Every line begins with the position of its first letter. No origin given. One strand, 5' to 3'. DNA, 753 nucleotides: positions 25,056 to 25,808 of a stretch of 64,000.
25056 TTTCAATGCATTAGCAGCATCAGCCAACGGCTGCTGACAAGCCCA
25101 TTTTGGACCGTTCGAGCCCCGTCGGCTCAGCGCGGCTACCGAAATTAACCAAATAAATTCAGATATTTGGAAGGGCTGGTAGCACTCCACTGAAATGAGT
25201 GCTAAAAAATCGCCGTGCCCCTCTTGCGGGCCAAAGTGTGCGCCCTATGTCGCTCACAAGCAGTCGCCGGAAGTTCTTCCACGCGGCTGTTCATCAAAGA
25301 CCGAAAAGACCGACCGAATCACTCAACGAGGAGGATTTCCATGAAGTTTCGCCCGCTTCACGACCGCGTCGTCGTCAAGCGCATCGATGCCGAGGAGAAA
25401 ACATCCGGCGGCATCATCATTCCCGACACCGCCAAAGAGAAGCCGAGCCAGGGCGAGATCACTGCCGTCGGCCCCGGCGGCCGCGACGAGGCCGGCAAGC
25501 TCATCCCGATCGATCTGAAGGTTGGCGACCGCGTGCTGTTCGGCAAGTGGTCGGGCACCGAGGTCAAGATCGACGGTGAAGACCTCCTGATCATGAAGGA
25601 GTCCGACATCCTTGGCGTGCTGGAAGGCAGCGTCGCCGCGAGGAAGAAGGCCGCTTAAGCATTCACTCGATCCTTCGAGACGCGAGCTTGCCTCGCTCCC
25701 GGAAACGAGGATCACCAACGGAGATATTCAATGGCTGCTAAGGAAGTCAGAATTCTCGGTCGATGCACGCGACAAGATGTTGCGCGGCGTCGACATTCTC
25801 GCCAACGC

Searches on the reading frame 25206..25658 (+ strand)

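Call 66: search_protein_families(library=pfam, max_evalue=0.001, proteins=[window:25206-25658:+])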
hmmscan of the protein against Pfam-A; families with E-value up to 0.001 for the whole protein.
window:25206-25658:+ (150 aa): 1 family
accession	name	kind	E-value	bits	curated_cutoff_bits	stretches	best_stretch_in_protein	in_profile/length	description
PF00166.26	Cpn10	-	2.8e-36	123.8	21.1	1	47-138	1-92/93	Chaperonin 10 Kd subunit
